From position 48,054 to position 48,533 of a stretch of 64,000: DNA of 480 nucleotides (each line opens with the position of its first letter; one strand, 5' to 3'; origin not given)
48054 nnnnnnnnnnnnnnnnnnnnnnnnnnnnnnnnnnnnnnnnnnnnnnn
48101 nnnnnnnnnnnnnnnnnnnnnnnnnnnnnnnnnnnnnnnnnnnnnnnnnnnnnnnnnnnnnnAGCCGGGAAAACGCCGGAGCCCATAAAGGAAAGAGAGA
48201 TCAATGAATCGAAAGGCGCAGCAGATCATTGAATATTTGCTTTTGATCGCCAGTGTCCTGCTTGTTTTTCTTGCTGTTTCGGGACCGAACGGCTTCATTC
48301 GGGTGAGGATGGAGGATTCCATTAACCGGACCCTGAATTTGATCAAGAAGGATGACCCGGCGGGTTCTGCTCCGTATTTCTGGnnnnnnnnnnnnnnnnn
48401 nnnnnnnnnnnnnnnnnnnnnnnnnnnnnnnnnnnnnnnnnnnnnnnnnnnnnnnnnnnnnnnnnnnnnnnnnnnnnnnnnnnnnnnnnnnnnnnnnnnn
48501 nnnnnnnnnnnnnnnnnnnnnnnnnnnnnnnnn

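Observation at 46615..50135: Tandem paralogous giant Cys-rich proteins with a Flp/TadE-type pilin-like N-terminus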

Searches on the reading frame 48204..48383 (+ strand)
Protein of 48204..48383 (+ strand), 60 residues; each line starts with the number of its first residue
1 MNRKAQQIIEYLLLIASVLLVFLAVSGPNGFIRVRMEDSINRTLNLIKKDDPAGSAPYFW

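Call 6: search_protein_families(library=pfam, proteins=[window:48204-48383:+], max_evalue=10)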
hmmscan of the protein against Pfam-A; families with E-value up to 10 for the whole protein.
seq(60 aa): 1 family
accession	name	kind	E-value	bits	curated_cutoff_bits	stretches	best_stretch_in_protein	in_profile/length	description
PF04021.17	Class_IIIsignal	-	0.015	15.6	23.7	1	9-25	7-23/27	Class III signal peptide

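Call 31: find_homologous_proteins(query=A2, max_evalue=0.001)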
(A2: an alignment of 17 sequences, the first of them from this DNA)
Query A2 (17 sequences) (55 aa, profile of the alignment): 69 proteins with E <= 0.001 among 1779 candidates.
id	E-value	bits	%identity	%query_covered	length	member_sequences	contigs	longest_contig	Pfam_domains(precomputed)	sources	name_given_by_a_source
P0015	1.1e-20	91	47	89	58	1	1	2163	-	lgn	-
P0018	3.9e-19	86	50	80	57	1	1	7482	-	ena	-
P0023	5.2e-19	86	54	95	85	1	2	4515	-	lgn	-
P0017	1.8e-18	84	49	75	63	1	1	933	-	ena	-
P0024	5.0e-18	83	46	87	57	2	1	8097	-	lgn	-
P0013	7.9e-18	82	43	89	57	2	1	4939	-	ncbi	-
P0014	8.4e-18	82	43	80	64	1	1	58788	-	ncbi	-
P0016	2.4e-17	80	42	85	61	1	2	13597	-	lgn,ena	-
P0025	3.7e-17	80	51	84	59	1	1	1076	-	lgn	-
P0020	4.7e-17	80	40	89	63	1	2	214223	-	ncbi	-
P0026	9.4e-17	79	43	84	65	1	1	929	-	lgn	-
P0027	1.5e-16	78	39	82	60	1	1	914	-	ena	-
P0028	3.2e-16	77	36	80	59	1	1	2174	-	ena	-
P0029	3.3e-16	77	41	93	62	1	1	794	-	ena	-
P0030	9.8e-16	75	39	89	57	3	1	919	-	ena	-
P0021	2.0e-15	74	48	84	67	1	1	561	-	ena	-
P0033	2.2e-15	74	37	95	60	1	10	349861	-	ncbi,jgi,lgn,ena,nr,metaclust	ncbi:MAG TPA: hypothetical protein DD723_04440 [Candidatus Omnitrophica bacterium]|nr:MAG: hypotheti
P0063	1.6e-9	55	33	80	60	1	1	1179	PF04021.18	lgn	-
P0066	3.8e-8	51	36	78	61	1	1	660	PF04021.18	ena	-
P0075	3.7e-6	45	55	20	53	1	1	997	PF04021.18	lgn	-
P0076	4.5e-6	44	33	82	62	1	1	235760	-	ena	-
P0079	2.6e-5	42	75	15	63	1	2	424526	-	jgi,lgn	jgi:uncharacterized protein (UPF0333 family)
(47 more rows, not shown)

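Call 32: search_solved_structures(query=A2, max_evalue=10, show_alignments=3)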
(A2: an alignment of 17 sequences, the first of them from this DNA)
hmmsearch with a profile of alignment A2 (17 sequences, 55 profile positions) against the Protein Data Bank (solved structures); distinct sequences matched with E-value up to 10: 5.
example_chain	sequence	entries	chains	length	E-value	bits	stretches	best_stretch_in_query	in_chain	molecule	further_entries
8j2v_A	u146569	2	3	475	1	12.8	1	28-53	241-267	Glycosyltransferase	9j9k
8j2u_A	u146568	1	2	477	1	12.8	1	28-53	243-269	Glycosyltransferase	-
9lrj_A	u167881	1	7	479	1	12.7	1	28-53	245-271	Glycosyltransferase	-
8j31_A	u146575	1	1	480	1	12.7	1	28-53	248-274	Glycosyltransferase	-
8j2z_A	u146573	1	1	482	1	12.7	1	28-53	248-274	Glycosyltransferase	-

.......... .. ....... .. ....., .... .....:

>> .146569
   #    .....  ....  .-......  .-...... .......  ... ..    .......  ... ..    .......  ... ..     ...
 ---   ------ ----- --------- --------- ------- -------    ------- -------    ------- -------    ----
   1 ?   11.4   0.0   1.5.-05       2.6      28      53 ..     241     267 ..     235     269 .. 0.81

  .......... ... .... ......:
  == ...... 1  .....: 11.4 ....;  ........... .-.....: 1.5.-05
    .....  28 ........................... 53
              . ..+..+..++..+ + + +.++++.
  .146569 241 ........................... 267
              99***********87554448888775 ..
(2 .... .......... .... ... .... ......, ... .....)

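Call 33: find_encoding_contigs(protein=P0033, flank=10000, max_places=2)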
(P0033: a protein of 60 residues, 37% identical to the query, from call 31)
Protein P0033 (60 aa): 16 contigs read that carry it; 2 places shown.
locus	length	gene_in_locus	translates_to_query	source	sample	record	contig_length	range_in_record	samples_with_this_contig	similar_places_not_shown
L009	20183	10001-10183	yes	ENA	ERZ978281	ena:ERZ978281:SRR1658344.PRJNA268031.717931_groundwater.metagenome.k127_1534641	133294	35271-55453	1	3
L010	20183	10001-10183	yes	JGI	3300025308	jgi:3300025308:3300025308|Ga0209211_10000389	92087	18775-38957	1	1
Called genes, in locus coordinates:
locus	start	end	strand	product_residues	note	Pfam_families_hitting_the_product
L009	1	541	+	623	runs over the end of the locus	PF00662:Proton_antipo_N, PF00361:Proton_antipo_M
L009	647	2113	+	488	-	PF00361:Proton_antipo_M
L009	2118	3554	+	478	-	PF00361:Proton_antipo_M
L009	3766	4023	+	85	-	-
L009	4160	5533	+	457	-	PF13372:Alginate_exp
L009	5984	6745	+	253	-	-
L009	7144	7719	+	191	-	-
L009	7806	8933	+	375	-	PF00142:Fer4_NifH, PF01656:CbiA, PF06564:CBP_BcsQ, PF07015:VirC1 (faint), PF09140:MipZ, PF10609:ParA, PF13614:AAA_31, PF16561:AMPK1_CBM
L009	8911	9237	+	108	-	PF09685:MamF_MmsF (weak)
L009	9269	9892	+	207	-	-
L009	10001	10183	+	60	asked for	-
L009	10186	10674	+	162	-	-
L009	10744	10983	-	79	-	-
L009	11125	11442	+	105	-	-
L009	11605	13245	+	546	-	-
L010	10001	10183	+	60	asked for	-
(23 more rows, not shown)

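Call 67: find_related_loci(query=A2, collection=metagenome_contigs, flank=10000)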
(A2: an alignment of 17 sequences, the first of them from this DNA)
Query A2 (55 aa) in metagenome_contigs; peptide patterns used: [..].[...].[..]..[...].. (x = any residue, [..] = any of these).
300 stretches matched a pattern; 22 encode a relative of the query (tblastn E <= 1e-3); 22 distinct loci.
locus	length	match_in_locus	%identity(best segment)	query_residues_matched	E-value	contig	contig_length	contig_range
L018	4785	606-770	82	1-55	2e-27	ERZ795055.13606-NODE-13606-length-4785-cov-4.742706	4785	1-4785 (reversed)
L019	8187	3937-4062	45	4-45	1e-9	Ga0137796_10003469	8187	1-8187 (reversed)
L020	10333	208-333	45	4-45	1e-9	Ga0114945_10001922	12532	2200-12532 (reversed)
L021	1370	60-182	41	2-42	9e-9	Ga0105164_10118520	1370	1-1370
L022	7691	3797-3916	50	2-45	9e-9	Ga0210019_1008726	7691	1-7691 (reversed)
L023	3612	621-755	40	1-45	4e-8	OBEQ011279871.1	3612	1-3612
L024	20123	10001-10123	44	2-42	5e-8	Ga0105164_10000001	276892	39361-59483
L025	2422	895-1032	39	2-47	1e-7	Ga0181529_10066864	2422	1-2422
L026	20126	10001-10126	38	1-42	2e-7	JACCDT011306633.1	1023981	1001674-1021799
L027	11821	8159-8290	36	2-45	7e-7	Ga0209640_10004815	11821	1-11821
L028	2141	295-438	35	2-49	7e-7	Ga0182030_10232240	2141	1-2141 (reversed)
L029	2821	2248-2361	39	4-41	3e-6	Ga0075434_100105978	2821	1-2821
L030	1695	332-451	49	4-45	2e-6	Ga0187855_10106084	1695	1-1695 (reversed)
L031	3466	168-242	60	2-26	3e-6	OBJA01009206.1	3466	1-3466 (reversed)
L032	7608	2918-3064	37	1-48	7e-6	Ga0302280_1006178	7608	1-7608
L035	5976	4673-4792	40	2-41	1e-5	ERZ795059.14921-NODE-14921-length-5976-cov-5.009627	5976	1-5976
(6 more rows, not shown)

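Call 79: find_encoding_contigs(protein=P0079, flank=10000, max_places=1)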
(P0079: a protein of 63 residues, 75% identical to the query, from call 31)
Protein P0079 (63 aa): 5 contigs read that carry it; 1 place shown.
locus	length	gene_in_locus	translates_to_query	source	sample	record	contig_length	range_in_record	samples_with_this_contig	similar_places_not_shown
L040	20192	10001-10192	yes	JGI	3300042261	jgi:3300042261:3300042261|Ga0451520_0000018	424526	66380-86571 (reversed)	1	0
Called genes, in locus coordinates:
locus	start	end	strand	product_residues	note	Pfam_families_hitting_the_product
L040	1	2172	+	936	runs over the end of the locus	PF01326:PPDK_N, PF00391:PEP-utilizers, PF02896:PEP-utilizers_C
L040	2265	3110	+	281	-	PF00140:Sigma70_r1_2, PF04542:Sigma70_r2, PF04539:Sigma70_r3, PF08281:Sigma70_r4_2 (faint), PF04545:Sigma70_r4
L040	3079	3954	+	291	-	PF00532:Peripla_BP_1, PF13407:Peripla_BP_4, PF13377:Peripla_BP_3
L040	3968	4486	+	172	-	PF00156:Pribosyltran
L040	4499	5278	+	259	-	PF13428:TPR_14 (faint), PF13431:TPR_17 (faint), PF07719:TPR_2 (faint), PF13432:TPR_16 (faint), PF13414:TPR_11 (weak), PF00515:TPR_1 (weak), PF13181:TPR_8 (weak), PF00515:TPR_1 (weak), +5 more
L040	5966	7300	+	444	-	PF13372:Alginate_exp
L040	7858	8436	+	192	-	-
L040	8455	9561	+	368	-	PF00142:Fer4_NifH, PF01656:CbiA, PF06564:CBP_BcsQ, PF09140:MipZ, PF10609:ParA (weak), PF13614:AAA_31, PF02922:CBM_48 (weak), PF16561:AMPK1_CBM, +1 more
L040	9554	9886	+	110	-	PF09685:MamF_MmsF (weak)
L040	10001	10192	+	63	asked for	-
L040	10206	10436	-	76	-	-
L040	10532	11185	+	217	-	-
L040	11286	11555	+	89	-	PF00312:Ribosomal_S15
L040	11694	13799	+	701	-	PF01138:RNase_PH, PF03725:RNase_PH_C, PF03726:PNPase, PF01138:RNase_PH, PF00013:KH_1, PF00575:S1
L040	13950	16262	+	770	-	PF13491:FtsK_4TM, PF17854:FtsK_alpha, PF01580:FtsK_SpoIIIE, PF09397:FtsK_gamma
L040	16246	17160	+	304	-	PF12844:HTH_19 (faint), PF13413:HTH_25, PF13464:RodZ_C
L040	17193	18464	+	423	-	PF00919:UPF0004, PF04055:Radical_SAM, PF18693:TRAM_2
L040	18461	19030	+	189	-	PF01066:CDP-OH_P_transf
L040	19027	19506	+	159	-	PF04608:PgpA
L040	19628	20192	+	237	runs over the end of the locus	PF01027:Bax1-I, PF12811:BaxI_1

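Call 80: find_encoding_contigs(protein=P0076, flank=10000, max_places=1)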
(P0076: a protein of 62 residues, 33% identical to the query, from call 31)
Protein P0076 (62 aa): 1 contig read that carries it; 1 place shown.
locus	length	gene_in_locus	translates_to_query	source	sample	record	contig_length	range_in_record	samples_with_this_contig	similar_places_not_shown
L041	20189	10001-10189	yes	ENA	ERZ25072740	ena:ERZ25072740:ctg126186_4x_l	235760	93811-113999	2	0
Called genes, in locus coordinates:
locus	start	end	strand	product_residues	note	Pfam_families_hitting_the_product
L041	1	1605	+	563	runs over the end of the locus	PF17764:PriA_3primeBD, PF18074:PriA_C (weak)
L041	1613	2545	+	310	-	PF00551:Formyl_trans_N, PF02911:Formyl_trans_C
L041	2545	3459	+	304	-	PF02744:GalP_UDP_tr_C (weak)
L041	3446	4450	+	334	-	PF16285:DUF4931_N (weak), PF02744:GalP_UDP_tr_C (weak)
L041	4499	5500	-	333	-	PF00044:Gp_dh_N, PF02800:Gp_dh_C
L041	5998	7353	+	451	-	PF13372:Alginate_exp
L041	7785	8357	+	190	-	-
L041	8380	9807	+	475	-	PF00142:Fer4_NifH, PF01656:CbiA, PF02374:ArsA_ATPase (weak), PF06564:CBP_BcsQ, PF09140:MipZ, PF10609:ParA (weak), PF13614:AAA_31, PF16561:AMPK1_CBM, +1 more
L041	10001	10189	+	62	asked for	-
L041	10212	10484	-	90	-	-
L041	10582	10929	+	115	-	-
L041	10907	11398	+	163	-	-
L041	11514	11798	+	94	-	-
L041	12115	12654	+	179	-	PF01420:Methylase_S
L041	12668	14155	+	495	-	PF12161:HsdM_N, PF02384:N6_Mtase, PF01170:UPF0020 (weak), PF07669:Eco57I (weak)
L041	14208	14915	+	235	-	PF04326:SLFN_AlbA_2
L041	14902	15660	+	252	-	PF13749:HATPase_c_4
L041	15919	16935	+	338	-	PF13310:Virulence_RhuM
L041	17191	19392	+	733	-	PF13166:AAA_13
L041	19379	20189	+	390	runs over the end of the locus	PF01420:Methylase_S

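Call 85: search_protein_families(library=ncbifam, proteins=[L018:606-3179:+, L035:5022-5975:+], max_evalue=0.1)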
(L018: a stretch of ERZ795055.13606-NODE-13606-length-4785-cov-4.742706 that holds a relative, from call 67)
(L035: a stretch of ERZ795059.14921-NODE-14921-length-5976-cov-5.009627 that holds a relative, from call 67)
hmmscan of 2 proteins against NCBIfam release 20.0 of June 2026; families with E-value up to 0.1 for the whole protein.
L018:606-3179:+ (858 aa): 0 families

L035:5022-5975:+ (318 aa): 0 families

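Call 92: find_homologous_proteins(query=L035:5022-5975:+, max_evalue=0.001)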
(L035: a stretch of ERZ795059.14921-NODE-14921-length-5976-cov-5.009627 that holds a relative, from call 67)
Query L035:5022-5975:+ (318 aa): 4 proteins with E <= 0.001 among 560 candidates.
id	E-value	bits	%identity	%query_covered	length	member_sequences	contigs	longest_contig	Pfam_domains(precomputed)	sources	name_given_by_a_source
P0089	5.1e-214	729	100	100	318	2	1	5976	-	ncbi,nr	ncbi:MAG TPA: hypothetical protein PLD92_05615, partial [Candidatus Omnitrophota bacterium]|nr:hypot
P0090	1.7e-94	335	79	60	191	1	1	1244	-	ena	-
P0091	3.1e-5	42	38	60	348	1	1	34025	-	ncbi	-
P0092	4.2e-4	38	41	54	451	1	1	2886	PF26780.1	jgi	jgi:hypothetical protein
